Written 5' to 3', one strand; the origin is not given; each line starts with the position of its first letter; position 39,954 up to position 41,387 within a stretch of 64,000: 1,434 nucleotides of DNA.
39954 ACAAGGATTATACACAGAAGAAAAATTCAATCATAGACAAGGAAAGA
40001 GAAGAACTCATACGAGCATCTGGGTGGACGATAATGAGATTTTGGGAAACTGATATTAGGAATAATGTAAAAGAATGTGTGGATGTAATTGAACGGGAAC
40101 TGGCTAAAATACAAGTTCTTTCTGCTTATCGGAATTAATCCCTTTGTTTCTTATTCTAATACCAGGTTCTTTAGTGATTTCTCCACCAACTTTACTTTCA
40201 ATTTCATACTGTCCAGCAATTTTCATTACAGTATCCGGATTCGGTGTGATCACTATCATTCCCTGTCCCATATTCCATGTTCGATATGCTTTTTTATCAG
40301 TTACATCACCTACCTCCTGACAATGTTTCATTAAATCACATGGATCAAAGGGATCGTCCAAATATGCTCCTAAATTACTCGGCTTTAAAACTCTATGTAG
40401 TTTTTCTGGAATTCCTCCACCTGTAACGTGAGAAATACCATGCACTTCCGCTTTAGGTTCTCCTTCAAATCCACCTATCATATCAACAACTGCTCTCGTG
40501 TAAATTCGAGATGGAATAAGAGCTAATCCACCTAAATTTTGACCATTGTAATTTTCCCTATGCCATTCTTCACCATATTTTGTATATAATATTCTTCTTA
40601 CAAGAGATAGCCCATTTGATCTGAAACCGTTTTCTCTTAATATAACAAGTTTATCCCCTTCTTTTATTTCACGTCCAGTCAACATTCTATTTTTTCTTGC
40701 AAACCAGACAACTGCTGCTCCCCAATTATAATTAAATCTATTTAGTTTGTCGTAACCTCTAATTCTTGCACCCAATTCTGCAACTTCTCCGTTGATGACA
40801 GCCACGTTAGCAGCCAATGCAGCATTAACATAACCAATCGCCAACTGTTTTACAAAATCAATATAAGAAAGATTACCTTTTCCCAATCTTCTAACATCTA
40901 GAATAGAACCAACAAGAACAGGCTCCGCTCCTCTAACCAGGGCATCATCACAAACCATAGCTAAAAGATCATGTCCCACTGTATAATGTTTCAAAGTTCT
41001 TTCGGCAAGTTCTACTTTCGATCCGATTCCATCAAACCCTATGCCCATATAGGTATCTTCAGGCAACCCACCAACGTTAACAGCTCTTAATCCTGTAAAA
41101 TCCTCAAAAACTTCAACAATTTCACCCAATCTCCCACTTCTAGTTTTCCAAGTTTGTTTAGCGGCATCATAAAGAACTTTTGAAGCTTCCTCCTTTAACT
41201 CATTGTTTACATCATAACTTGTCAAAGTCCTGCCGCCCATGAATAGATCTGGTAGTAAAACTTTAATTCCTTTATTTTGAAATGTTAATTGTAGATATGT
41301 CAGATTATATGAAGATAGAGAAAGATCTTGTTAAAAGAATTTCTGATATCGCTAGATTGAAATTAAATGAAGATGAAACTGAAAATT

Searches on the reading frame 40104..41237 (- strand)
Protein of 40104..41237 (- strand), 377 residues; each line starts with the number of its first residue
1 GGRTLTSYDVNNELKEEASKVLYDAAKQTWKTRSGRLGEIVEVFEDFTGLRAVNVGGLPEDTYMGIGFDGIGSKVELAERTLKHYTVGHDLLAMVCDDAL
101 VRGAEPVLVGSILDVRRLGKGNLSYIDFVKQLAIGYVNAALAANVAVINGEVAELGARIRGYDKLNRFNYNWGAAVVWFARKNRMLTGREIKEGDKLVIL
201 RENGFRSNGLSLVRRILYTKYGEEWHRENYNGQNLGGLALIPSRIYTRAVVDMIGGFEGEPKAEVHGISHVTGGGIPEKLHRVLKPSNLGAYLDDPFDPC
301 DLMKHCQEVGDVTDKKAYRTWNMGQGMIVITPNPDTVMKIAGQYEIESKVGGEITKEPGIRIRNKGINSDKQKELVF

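Call 66: search_protein_families(library=pfam, proteins=[window:40104-41237:-], max_evalue=0.001)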
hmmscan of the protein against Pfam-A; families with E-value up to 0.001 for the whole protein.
window:40104-41237:- (377 aa): 2 families
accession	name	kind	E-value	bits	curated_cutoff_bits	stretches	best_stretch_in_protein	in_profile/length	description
PF02769.27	AIRS_C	-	9.1e-19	68.6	23.1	1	192-362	1-153/156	AIR synthase related protein, C-terminal domain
PF00586.29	AIRS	-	1.6e-09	38.6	24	1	59-156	10-97/112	AIR synthase related protein, N-terminal domain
